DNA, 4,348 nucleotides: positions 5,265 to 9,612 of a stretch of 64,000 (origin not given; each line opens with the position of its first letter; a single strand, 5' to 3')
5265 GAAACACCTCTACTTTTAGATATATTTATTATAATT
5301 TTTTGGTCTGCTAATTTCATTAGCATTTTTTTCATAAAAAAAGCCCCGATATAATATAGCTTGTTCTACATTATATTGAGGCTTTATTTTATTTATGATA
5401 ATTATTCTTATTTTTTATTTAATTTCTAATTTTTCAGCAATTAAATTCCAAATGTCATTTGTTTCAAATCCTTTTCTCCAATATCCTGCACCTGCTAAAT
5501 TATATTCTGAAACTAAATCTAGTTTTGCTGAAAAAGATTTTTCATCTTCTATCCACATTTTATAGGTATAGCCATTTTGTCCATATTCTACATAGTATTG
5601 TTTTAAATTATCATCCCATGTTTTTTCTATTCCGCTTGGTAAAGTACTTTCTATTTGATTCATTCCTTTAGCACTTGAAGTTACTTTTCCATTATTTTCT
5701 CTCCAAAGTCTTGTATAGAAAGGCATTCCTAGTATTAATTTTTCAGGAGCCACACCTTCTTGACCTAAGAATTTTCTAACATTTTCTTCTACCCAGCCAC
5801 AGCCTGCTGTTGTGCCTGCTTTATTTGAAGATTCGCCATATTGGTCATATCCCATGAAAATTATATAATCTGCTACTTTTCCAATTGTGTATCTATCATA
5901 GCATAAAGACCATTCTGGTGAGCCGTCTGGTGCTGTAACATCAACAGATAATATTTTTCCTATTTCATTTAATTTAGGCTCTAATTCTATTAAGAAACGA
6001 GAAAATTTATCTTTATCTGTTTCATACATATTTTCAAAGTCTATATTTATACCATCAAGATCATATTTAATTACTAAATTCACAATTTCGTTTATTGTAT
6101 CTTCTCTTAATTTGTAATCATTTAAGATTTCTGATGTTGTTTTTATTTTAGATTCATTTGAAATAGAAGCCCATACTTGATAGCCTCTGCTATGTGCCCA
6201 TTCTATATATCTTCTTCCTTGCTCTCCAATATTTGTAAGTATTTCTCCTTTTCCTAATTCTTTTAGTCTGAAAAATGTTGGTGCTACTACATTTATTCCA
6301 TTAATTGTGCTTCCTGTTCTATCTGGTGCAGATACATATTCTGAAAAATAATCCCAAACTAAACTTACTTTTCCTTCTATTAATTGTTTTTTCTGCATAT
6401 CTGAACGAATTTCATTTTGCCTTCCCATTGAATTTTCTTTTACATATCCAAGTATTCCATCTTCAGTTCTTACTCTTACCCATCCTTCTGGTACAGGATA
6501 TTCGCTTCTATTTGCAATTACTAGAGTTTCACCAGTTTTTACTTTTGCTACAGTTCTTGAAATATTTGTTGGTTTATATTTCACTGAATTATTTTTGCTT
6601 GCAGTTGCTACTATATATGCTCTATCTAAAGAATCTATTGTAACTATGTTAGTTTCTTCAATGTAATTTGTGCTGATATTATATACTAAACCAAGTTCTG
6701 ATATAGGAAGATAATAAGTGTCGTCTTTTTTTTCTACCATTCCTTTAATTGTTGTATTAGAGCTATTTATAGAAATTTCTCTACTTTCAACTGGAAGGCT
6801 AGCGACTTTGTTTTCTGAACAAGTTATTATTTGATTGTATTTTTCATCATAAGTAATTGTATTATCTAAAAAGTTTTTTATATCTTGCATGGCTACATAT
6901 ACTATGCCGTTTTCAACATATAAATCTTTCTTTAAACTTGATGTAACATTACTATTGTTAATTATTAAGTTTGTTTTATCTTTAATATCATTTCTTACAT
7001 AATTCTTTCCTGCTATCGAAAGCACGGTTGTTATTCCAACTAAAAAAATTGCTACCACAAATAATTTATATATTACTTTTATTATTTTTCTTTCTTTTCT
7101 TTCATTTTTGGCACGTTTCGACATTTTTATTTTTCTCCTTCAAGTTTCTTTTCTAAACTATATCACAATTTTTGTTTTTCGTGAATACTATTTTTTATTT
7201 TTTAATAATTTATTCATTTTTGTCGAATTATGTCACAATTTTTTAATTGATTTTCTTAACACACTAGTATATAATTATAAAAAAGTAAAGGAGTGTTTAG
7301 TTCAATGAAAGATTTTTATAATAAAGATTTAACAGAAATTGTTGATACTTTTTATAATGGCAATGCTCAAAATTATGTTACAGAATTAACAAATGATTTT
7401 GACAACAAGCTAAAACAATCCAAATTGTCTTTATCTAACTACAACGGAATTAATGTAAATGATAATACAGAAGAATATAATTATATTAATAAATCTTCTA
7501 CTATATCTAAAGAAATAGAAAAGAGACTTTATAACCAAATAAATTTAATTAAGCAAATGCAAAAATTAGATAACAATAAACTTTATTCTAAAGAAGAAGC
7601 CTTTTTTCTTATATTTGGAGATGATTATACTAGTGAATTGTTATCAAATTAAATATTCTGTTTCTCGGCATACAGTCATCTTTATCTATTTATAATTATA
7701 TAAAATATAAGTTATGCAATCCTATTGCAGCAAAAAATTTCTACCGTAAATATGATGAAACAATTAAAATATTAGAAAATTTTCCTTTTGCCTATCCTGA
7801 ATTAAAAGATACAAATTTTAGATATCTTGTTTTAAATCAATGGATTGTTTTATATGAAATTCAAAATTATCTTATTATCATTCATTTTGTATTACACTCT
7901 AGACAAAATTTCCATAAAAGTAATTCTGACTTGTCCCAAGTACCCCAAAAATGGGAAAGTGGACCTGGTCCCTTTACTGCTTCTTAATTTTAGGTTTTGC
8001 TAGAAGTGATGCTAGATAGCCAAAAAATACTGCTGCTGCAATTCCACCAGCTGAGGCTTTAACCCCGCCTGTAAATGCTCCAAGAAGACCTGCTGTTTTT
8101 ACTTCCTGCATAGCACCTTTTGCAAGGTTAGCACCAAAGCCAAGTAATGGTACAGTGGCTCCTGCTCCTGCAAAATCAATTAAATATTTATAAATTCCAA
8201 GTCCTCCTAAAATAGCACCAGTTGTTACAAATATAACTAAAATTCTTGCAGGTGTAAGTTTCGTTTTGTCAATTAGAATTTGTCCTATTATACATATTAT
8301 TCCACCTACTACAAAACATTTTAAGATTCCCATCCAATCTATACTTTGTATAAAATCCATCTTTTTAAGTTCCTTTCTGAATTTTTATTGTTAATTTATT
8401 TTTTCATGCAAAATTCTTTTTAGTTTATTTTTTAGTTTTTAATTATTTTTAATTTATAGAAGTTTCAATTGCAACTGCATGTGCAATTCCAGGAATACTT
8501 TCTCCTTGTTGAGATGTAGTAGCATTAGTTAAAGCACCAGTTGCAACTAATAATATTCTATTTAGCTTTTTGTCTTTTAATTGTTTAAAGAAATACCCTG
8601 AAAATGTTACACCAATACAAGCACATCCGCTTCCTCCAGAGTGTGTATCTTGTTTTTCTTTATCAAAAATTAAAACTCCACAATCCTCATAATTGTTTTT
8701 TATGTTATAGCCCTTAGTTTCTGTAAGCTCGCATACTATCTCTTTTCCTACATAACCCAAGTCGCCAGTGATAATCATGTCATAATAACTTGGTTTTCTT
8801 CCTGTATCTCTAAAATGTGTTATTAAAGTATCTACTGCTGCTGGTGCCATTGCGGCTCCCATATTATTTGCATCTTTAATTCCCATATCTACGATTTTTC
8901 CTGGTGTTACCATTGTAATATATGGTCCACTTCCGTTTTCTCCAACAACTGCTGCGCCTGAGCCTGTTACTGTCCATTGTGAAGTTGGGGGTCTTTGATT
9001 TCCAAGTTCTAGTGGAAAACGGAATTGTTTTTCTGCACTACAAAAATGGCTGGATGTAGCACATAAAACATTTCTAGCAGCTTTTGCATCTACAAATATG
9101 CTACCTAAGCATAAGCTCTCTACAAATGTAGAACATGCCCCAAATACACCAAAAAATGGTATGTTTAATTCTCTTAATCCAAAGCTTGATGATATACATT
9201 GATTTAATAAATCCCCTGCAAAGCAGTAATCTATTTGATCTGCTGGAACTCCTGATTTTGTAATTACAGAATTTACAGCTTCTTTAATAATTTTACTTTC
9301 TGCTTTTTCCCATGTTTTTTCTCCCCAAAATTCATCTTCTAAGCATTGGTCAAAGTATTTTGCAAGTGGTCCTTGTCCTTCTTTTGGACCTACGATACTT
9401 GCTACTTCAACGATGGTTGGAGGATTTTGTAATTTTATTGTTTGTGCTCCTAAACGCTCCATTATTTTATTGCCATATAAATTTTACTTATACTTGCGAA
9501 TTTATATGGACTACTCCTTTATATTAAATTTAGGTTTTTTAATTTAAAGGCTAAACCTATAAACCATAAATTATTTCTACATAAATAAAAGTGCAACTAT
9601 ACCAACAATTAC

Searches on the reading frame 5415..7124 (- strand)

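Call 38: search_protein_families(library=pfam, proteins=[window:5415-7124:-], max_evalue=0.00001)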
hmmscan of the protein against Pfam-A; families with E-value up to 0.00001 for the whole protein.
window:5415-7124:- (569 aa): 3 families
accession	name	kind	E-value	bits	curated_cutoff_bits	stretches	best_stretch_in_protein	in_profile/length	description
PF00704.34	Glyco_hydro_18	-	7.3e-31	108.4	29.6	1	306-550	54-313/317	Glycosyl hydrolases family 18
PF07833.16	Cu_amine_oxidN1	-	4e-07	30.4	24.2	1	55-163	2-108/108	Copper amine oxidase N-terminal domain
PF23916.1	TIM-barrel_EndoS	-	1.6e-06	28.5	27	1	305-439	50-180/238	Endo-beta-N-acetylglucosaminidase EndoS TIM-barrel domain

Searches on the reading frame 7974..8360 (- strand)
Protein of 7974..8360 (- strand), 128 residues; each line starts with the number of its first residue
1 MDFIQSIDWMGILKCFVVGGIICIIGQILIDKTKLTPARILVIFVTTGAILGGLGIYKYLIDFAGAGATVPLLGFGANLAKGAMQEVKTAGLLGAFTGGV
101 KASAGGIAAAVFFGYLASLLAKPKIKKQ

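Call 38: search_protein_families(library=pfam, proteins=[window:7974-8360:-], max_evalue=0.00001)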
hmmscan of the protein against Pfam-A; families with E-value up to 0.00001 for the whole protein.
window:7974-8360:- (128 aa): 1 family
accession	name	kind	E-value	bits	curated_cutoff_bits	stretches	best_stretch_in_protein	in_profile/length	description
PF03862.18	SpoVAC_SpoVAEB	-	2.2e-34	118.7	25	1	12-119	2-116/117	SpoVAC/SpoVAEB sporulation membrane protein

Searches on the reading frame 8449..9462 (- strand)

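Call 38: search_protein_families(library=pfam, proteins=[window:8449-9462:-], max_evalue=0.00001)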
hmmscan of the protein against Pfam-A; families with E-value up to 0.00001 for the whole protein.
window:8449-9462:- (337 aa): 1 family
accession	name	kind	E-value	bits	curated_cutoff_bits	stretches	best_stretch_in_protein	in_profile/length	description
PF07451.17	SpoVAD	-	1.2e-156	521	22.1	1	5-333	1-329/329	Stage V sporulation protein AD (SpoVAD)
